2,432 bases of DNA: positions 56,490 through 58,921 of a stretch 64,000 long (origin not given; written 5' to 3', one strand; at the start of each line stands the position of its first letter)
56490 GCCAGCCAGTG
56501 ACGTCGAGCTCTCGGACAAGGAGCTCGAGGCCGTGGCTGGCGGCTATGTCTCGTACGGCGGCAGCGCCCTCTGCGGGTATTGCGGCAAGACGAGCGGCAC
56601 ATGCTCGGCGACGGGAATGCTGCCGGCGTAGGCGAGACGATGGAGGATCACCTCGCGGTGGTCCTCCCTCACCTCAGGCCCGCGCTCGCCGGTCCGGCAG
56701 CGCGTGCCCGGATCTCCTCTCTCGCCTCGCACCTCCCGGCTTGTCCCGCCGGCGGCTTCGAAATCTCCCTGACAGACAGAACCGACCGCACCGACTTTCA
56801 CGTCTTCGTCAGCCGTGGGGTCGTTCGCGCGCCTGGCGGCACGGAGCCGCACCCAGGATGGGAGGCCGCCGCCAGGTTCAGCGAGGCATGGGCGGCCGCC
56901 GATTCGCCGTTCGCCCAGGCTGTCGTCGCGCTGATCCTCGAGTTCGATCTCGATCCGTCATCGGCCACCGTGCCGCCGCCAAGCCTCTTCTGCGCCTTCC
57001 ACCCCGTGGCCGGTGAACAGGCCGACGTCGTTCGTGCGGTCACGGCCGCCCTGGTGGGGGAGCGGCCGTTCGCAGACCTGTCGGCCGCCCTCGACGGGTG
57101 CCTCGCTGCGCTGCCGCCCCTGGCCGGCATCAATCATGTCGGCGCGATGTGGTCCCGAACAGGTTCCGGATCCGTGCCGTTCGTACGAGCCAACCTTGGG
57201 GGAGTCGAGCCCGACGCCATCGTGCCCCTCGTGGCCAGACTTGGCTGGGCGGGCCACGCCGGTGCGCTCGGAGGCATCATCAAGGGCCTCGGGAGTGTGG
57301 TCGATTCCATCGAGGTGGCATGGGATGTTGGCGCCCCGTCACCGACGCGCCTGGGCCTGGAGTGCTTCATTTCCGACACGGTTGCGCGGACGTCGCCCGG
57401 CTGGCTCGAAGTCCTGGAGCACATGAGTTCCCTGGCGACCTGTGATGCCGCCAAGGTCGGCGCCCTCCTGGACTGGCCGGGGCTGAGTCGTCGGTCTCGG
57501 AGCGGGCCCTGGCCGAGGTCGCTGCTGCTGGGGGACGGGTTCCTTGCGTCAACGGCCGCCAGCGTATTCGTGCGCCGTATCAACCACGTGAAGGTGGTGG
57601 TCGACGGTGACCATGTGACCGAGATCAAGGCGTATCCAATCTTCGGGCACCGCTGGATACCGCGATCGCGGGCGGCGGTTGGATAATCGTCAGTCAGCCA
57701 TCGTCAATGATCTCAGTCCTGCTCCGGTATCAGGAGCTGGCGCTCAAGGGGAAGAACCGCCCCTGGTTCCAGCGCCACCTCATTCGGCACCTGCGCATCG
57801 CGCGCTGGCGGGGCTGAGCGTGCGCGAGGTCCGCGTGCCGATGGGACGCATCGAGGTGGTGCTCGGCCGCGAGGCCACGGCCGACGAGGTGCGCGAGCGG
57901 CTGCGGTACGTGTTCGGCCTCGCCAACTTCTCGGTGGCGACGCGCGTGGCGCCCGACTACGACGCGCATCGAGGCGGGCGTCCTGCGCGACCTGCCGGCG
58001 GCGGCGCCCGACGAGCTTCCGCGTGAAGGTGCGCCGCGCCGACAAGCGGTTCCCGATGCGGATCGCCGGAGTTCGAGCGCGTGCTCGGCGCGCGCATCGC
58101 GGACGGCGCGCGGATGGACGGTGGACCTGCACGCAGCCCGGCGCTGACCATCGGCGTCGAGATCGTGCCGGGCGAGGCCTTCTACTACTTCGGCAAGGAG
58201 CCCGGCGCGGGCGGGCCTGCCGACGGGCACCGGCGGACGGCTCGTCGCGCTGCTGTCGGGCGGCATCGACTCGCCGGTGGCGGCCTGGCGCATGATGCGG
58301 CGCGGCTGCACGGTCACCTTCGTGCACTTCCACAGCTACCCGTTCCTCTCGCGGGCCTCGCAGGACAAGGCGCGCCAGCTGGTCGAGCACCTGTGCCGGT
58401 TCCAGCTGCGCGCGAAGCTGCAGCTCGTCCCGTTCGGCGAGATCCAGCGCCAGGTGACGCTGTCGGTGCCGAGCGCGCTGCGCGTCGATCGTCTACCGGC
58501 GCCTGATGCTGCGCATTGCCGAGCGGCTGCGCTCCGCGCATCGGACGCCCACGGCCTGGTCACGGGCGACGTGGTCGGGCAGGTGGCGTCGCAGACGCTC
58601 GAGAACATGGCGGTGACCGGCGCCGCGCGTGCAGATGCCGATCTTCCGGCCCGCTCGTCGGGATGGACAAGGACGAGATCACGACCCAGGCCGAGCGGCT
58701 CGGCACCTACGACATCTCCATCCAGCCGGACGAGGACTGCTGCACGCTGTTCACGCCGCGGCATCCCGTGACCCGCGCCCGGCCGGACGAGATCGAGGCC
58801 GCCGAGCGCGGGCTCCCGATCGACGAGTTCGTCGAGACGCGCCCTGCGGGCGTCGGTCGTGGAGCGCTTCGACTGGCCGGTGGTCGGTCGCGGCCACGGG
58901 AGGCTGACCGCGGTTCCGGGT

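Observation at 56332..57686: Nif11-leader RiPP precursor coupled to an unrecognised 348-aa protein, with no canonical maturase in view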

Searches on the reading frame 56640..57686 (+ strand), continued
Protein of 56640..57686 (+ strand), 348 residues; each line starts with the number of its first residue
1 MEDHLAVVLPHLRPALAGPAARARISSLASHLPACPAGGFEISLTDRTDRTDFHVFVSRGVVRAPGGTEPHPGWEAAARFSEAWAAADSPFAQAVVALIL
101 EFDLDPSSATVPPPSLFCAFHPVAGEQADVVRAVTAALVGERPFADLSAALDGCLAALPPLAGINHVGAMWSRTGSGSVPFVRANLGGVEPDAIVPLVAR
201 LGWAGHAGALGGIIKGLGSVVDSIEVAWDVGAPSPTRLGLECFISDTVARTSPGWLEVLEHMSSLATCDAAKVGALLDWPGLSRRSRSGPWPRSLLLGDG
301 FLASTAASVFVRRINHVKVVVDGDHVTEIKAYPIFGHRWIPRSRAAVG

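Call 26: fold_search(model_id=the predicted structure, library=pdb)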
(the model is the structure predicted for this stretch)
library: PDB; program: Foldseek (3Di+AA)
matches with E <= 10: 541; with E <= 0.001: 31
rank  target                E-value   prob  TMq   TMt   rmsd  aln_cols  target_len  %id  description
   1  6zs0_BBB              2.1e-06  1.00  0.48  0.48   8.0       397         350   14  Crystal structure of 5-dimethylallyltryptophan synthase from Streptomyces coelicolor (released 2020-12-09)
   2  6zrz_BBB              6.6e-06  1.00  0.48  0.47   8.3       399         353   14  Crystal structure of 5-dimethylallyl tryptophan synthase from Streptomyces coelicolor in complex with DMASPP and Trp (released 2020-12-09)
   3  7w8y                  8.4e-06  1.00  0.50  0.50   8.0       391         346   14  DMSPP- and Naplha-Me-Trp-bound 6-dimethylallyl tryptophan synthase, IptA (released 2022-10-19)
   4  7w8u                  2.2e-05  1.00  0.50  0.50   8.5       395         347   13  Crystal Structure of Indole Prenyltransferase IptA (released 2022-10-19)
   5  7w8v                  3.8e-05  1.00  0.48  0.48   8.2       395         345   12  DMSPP- and Trp-bound 6-dimethylallyl tryptophan synthase, IptA (released 2022-10-19)
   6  4yzk                  4.0e-05  1.00  0.46  0.47   7.6       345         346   14  Crystal structure of the indole prenyltransferase TleC apo structure (released 2016-03-16)
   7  1zb6                  4.5e-05  1.00  0.41  0.46   7.9       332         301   10  Co-Crystal Structure of ORF2 an Aromatic Prenyl Transferase from Streptomyces sp. strain cl190 complexed with GSPP and 1 (released 2005-06-21)
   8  7w8x                  5.3e-05  1.00  0.49  0.49   8.1       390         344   13  DMSPP- and 6-Me-Trp-bound dimethylallyl tryptophan synthase, IptA (released 2022-10-19)
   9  5inj                  5.7e-05  1.00  0.52  0.51   8.3       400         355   16  Crystal Structure of Prenyltransferase PriB Ternary Complex with L-Tryptophan and Dimethylallyl thiolodiphosphate (DMSPP (released 2016-05-11)
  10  7w8w                  6.0e-05  1.00  0.49  0.49   8.1       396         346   13  DMSPP- and 5-Me-Trp-bound 6-dimethylallyl tryptophan synthase, IptA (released 2022-10-19)
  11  6zrx_CCC              6.7e-05  1.00  0.53  0.52   7.6       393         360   14  Crystal structure of 6-dimethylallyltryptophan synthase from Micromonospora olivasterospora in complex with DMASPP a (released 2020-12-09)
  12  2xm5                  9.6e-05  1.00  0.44  0.48   7.9       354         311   11  Structural and Mechanistic Analysis of the Magnesium-Independent Aromatic Prenyltransferase CloQ from the Clorobiocin Bi (released 2010-10-27)
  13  5y7c_B                1.3e-04  1.00  0.36  0.41   9.8       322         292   10  Hapalindole A and DMSPP Bound AmbP3 (released 2018-07-18)
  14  4yzl                  1.5e-04  1.00  0.47  0.46   7.2       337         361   14  Crystal structure of the indole prenyltransferase TleC complexed with indolactam V and DMSPP (released 2016-03-16)
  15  7fhd_B                1.7e-04  1.00  0.39  0.46   8.2       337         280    9  Structure of prenyltransferase mutant Y288P from Streptomyces sp. (strain CL190) (released 2022-06-22)
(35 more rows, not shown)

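Call 35: search_protein_representatives(alignment_id=A1)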
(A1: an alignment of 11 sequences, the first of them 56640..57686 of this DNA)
Query: 11 sequences, 340 profile positions. Proteins with E-value up to 0.001 (for the whole library): 4309; up to 1e-10: 3666; up to 1e-30: 2009. The best 150 are listed.
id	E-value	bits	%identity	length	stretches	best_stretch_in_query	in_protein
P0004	1.1e-142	491.6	-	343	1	1-337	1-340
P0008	1.5e-103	362.9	-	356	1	3-336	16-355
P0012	9.1e-101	353.7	-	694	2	12-336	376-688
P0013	1.5e-96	339.8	-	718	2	10-330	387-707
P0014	1.6e-95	336.5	-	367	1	4-336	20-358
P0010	3.9e-95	335.2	-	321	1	18-335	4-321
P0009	1.6e-94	333.2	-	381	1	2-338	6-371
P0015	9.0e-94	330.7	-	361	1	1-336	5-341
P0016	5.3e-93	328.2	-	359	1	3-333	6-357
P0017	2.7e-92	325.8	-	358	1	1-335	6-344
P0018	1.8e-90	319.9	-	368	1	1-337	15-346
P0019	3.3e-88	312.4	-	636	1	3-336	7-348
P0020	8.4e-88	311.1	-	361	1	1-337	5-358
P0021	6.1e-87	308.2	-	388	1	2-335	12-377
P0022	6.4e-87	308.2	-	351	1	1-336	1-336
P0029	2.9e-85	302.7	-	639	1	2-335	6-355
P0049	4.2e-81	289.1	-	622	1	2-333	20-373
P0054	2.3e-80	286.6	-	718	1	3-333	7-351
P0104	7.0e-75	268.6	-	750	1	2-336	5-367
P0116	2.9e-74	266.6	-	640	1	3-332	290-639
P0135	3.7e-73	262.9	-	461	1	3-328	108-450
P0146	1.1e-72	261.3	-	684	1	6-334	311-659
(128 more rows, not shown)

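Call 36: search_protein_families(library=pfam, proteins=[P0012, P0013, P0019, P0029, P0049, P0054, P0104, P0116, P0146, P0135], max_evalue=0.01)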
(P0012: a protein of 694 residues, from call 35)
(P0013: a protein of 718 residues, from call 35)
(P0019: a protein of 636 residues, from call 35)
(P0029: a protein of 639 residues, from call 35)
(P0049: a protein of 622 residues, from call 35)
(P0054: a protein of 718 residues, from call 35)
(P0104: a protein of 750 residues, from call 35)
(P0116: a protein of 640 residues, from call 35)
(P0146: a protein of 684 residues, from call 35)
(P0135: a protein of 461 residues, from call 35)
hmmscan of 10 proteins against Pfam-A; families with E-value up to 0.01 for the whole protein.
P0012 (694 aa): 0 families

P0013 (718 aa): 0 families

P0019 (636 aa): 7 families
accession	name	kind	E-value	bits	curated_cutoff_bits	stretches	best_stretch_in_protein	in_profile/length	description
PF08241.18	Methyltransf_11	-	4.8e-16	59.6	21.2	1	429-528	1-95/95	Methyltransferase domain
PF13649.12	Methyltransf_25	-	5.6e-16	59.5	27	1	428-524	1-97/97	Methyltransferase domain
PF13847.12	Methyltransf_31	-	2.2e-13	50.6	27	1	423-544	2-125/145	Methyltransferase domain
PF02353.26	CMAS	-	5.9e-11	42.6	27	1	418-537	56-173/273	Mycolic acid cyclopropane synthetase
PF08242.18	Methyltransf_12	-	1.6e-08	35.6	30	1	429-526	1-98/98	Methyltransferase domain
PF01209.24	Ubie_methyltran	-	1.1e-07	31.9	20.1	1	418-530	41-153/233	ubiE/COQ5 methyltransferase family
PF13489.12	Methyltransf_23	-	2.7e-05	24.4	27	1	422-532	20-120/164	Methyltransferase domain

P0029 (639 aa): 7 families
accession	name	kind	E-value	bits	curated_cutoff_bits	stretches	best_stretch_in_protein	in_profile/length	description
PF08241.18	Methyltransf_11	-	6.5e-17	62.4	21.2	1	440-539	1-95/95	Methyltransferase domain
PF13649.12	Methyltransf_25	-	2.4e-16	60.6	27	1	439-535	1-97/97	Methyltransferase domain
PF02353.26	CMAS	-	1.2e-14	54.8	27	1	426-588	53-215/273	Mycolic acid cyclopropane synthetase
PF13847.12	Methyltransf_31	-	6.6e-12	45.8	27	1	434-543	2-113/145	Methyltransferase domain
PF08242.18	Methyltransf_12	-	4.3e-10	40.6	30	1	440-537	1-98/98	Methyltransferase domain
PF13489.12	Methyltransf_23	-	6.6e-09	36.1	27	1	421-550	6-124/164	Methyltransferase domain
PF01209.24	Ubie_methyltran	-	1.1e-08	35.2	20.1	1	430-549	42-161/233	ubiE/COQ5 methyltransferase family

P0049 (622 aa): 2 families
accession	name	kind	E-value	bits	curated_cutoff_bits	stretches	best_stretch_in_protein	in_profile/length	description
PF13640.12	2OG-FeII_Oxy_3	-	2e-17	64.4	27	1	510-621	2-98/98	2OG-Fe(II) oxygenase superfamily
PF13661.12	2OG-FeII_Oxy_4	-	2.5e-08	34.8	27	1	510-620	2-97/98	2OG-Fe(II) oxygenase superfamily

P0054 (718 aa): 1 family
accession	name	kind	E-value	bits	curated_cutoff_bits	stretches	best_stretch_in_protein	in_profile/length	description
PF13243.12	SQHop_cyclase_C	-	8.4e-05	22.2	26.1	1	549-663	162-285/319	Squalene-hopene cyclase C-terminal domain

P0104 (750 aa): 0 families

P0116 (640 aa): 2 families
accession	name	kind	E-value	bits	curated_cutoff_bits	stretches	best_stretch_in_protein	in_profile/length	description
PF17784.7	Sulfotransfer_4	-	4.7e-08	33.6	22.8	1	27-215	5-199/215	Sulfotransferase domain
PF13469.12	Sulfotransfer_3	-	6.7e-05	23.7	27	1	54-131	68-150/216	Sulfotransferase family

P0146 (684 aa): 1 family
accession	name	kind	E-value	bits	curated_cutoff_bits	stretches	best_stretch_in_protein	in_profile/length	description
PF01565.28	FAD_binding_4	-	1.1e-07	32.1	26.4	1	11-90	59-138/139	FAD binding domain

P0135 (461 aa): 1 family
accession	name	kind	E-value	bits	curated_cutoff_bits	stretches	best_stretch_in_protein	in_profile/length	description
PF22767.2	ThcOx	-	0.0032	18.8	27.7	1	1-93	17-107/110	Cyanobactin oxidase ThcOx,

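Call 50: list_cluster_members(proteins=[P0001, P0002, P0006, P0008, P0010])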
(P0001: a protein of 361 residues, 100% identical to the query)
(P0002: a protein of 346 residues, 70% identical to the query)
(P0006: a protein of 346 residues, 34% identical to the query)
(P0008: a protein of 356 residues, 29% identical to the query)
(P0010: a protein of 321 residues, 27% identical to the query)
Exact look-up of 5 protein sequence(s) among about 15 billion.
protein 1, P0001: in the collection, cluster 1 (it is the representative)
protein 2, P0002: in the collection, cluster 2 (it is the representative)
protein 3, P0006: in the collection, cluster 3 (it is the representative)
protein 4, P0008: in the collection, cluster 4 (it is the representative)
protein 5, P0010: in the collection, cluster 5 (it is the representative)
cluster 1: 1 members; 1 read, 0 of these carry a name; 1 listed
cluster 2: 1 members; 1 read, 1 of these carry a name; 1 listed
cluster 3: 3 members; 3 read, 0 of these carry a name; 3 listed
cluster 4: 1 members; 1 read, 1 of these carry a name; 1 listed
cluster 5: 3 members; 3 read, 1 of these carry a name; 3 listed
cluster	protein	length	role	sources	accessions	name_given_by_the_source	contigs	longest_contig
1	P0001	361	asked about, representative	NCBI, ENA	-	-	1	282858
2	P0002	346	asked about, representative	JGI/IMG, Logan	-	hypothetical protein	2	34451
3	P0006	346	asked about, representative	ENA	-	-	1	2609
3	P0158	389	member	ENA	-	-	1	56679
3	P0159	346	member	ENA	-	-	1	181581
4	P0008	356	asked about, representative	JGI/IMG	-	hypothetical protein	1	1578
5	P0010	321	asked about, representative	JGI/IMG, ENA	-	hypothetical protein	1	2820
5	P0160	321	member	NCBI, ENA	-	-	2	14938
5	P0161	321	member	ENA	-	-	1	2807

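Call 53: find_related_loci(query=A2, collection=metagenome_contigs, flank=7000)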
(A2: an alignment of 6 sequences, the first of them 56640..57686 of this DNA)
Query A2 (348 aa) in metagenome_contigs; peptide patterns used: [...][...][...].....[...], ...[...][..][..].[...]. (x = any residue, [..] = any of these).
276 stretches matched a pattern; 33 encode a relative of the query (tblastn E <= 1e-3); 33 distinct loci.
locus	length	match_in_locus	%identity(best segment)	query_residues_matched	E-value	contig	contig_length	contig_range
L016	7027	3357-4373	59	1-343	4e-123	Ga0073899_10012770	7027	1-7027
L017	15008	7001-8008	35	4-340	1e-52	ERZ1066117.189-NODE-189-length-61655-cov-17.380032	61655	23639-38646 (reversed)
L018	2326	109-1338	41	154-343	3e-38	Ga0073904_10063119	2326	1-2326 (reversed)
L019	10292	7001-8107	32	1-346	6e-38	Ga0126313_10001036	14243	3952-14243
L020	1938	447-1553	32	1-346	2e-35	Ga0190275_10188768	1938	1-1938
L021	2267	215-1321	31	1-345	2e-34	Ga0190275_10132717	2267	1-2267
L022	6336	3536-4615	30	1-339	2e-34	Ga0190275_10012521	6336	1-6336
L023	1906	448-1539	31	1-339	2e-33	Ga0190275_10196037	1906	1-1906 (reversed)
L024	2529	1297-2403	32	1-346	3e-32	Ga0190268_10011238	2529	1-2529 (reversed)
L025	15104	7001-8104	31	1-345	3e-31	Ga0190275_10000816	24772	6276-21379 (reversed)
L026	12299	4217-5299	29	3-343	6e-29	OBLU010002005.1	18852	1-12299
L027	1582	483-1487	30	3-342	4e-29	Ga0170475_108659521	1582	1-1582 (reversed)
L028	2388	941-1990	28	14-339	3e-26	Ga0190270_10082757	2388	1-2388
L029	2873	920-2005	29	1-339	8e-26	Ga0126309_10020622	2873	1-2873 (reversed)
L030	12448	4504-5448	25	1-320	1e-24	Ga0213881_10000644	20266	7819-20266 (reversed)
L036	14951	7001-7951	29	3-336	3e-20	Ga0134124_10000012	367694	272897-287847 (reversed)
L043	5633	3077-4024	26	5-338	3e-15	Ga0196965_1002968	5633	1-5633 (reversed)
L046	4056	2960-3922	28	1-337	3e-13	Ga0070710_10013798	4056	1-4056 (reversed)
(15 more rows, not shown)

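Call 73: search_protein_families(library=pfam, proteins=[L036:4643-6637:-, L036:8020-11325:+, L036:7936-11301:-, L036:11392-12816:-, L036:1225-3063:-, L036:3256-3918:-, L036:6736-6978:+], max_evalue=0.001)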
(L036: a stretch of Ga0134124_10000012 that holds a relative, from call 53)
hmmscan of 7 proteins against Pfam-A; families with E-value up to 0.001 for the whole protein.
L036:4643-6637:- (664 aa): 6 families
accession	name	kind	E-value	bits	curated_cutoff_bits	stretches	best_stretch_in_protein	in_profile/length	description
PF17757.6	UvrB_inter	-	5.7e-29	100.5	22.9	1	161-247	4-91/91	UvrB interaction domain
PF00271.37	Helicase_C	-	1.9e-20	73.6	23.5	1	439-543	8-109/110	Helicase conserved C-terminal domain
PF12344.14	UvrB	-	6.3e-20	71.2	27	1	550-591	1-42/43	Ultra-violet resistance protein B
PF04851.21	ResIII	-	1.1e-10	42.1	22.5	1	11-86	3-83/164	Type III restriction enzyme, res subunit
PF02151.25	UVR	-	4.1e-09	36.3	21.5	1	625-658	2-35/36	UvrB/uvrC motif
PF00270.35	DEAD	-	6.8e-06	26.4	26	1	16-84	4-73/167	DEAD/DEAH box helicase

L036:8020-11325:+ (1101 aa): 0 families

L036:7936-11301:- (1121 aa): 8 families
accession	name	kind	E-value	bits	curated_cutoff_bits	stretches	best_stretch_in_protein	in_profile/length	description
PF00211.25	Guanylate_cyc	-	6.8e-24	84.9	21.9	1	101-275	6-175/183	Adenylate and Guanylate cyclase catalytic domain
PF13191.12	AAA_16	-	1.5e-18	68.3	32.6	1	302-483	1-161/167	AAA ATPase domain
PF17874.7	TPR_MalT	-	9.4e-13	48.6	45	1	838-1077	15-260/336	MalT-like TPR region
PF12773.13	DZR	-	3.1e-11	43.7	27.3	1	3-46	1-45/45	Double zinc ribbon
PF24463.1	DUF7577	-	9.2e-11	41.6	28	1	28-49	5-26/27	Domain of unknown function (DUF7577)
PF13240.11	Zn_Ribbon_1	-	1.5e-10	40.9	25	1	28-49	2-23/23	zinc-ribbon domain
PF13424.12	TPR_12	-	1.6e-10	41.5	30.1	2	985-1050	9-76/77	Tetratricopeptide repeat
PF07719.23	TPR_2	-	0.0004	20.7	27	0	1023-1047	5-29/34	Tetratricopeptide repeat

L036:11392-12816:- (474 aa): 2 families
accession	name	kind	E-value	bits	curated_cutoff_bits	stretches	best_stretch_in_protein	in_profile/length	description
PF08007.18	JmjC_2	-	1e-25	90.2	22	1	180-302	14-124/127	JmjC domain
PF13621.12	Cupin_8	-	0.00012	22.6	27.4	0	191-286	131-235/252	Cupin-like domain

L036:1225-3063:- (612 aa): 6 families
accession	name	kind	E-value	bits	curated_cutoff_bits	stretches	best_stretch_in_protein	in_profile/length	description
PF08459.17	UvrC_RNaseH_dom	-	4.9e-56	189.4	22.3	1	385-534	2-159/159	UvrC RNAse H endonuclease domain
PF22920.2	UvrC_RNaseH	-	2.9e-29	101.8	24.3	1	254-369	1-116/116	UvrC Ribonuclease H-like domain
PF01541.30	GIY-YIG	-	2.2e-09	37.9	22.6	1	20-94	2-78/78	GIY-YIG catalytic domain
PF02151.25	UVR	-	1.9e-08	34.2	21.5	1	206-240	1-35/36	UvrB/uvrC motif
PF24348.1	DUF7508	-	0.00014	22.4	26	1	11-53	13-54/79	Domain of unknown function (DUF7508)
PF14520.12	HHH_5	-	0.00019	22.3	27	1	549-585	3-40/57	Helix-hairpin-helix domain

L036:3256-3918:- (220 aa): 0 families

L036:6736-6978:+ (81 aa): 0 families

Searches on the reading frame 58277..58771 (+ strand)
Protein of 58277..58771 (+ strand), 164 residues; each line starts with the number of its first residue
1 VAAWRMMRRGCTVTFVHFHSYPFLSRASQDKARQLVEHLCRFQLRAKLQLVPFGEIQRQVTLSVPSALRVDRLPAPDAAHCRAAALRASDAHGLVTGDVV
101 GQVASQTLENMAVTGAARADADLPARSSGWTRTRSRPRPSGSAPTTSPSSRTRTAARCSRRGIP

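Call 60: search_protein_families(library=pfam, proteins=[window:58277-58771:+], max_evalue=0.001)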
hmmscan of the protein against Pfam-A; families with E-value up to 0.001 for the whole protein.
window:58277-58771:+ (164 aa): 1 family
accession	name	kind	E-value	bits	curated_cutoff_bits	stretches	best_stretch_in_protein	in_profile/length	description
PF02568.20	ThiI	-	1.2e-21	77.7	20.5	1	2-117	19-135/197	Thiamine biosynthesis protein (ThiI)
